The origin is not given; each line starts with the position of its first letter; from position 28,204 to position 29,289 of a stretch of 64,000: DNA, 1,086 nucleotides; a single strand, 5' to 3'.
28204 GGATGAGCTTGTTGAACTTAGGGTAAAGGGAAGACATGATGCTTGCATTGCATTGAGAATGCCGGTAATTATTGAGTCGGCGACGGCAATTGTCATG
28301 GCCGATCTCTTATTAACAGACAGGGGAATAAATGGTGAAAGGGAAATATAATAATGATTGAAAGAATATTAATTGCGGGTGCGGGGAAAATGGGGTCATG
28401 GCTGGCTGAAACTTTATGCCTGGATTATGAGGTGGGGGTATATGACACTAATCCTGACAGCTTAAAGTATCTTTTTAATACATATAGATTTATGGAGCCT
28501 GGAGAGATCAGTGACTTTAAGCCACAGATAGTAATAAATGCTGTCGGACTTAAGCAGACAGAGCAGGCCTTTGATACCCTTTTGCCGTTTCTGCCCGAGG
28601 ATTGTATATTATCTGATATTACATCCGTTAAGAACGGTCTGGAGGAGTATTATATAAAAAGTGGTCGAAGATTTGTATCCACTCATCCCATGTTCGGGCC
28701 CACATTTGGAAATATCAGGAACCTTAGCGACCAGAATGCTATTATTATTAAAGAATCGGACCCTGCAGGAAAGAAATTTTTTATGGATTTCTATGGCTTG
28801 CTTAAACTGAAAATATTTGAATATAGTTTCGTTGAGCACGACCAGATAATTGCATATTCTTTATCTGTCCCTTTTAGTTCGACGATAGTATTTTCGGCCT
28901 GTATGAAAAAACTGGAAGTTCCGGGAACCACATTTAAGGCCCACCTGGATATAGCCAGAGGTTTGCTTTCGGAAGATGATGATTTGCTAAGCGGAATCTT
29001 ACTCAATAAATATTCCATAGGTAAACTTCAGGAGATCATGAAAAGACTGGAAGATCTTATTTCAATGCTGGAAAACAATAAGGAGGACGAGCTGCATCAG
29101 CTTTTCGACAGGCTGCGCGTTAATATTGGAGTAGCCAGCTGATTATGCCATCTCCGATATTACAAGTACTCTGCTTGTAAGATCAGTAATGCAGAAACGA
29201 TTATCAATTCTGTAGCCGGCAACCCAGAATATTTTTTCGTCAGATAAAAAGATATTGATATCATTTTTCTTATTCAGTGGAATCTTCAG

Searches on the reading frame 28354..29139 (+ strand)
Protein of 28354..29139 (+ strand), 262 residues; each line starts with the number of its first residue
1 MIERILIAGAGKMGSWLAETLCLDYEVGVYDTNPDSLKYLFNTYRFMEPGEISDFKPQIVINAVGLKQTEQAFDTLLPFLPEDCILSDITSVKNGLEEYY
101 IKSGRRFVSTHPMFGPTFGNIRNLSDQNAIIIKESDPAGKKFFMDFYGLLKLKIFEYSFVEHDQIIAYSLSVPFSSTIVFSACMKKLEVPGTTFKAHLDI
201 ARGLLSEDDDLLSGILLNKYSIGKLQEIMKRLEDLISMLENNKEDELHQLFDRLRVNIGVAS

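Call 53: search_protein_families(library=ncbifam, proteins=[window:28354-29139:+], max_evalue=0.00001)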
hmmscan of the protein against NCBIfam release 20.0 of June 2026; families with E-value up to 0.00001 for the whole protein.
window:28354-29139:+ (262 aa): 9 families
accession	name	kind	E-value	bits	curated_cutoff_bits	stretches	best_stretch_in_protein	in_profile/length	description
NF006409.0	PRK08655.1-3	equivalog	6.5e-16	58.7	310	1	6-258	5-267/290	prephenate dehydrogenase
NF008400.0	PRK11199.1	equivalog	7e-16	58.1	273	1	5-255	102-347/374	bifunctional chorismate mutase/prephenate dehydrogenase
NF006410.0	PRK08655.1-4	equivalog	1.5e-11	43.8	498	1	56-189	62-198/446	prephenate dehydrogenase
NF006408.0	PRK08655.1-2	equivalog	3.8e-11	42.4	422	1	7-189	12-197/441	prephenate dehydrogenase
NF006411.0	PRK08655.1-5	equivalog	2.7e-08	33.1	464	1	5-150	6-151/443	prephenate dehydrogenase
NF005650.0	PRK07417.1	equivalog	4.4e-08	32.8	290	1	58-183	60-193/281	prephenate/arogenate dehydrogenase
NF006407.0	PRK08655.1-1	equivalog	6.1e-08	31.9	834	1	56-189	58-193/439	prephenate dehydrogenase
NF006307.0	PRK08507.1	equivalog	2e-07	30.5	295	1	5-201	3-217/275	prephenate dehydrogenase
NF005032.0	PRK06444.1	equivalog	5.8e-07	29.3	293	1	88-235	57-195/197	prephenate dehydrogenase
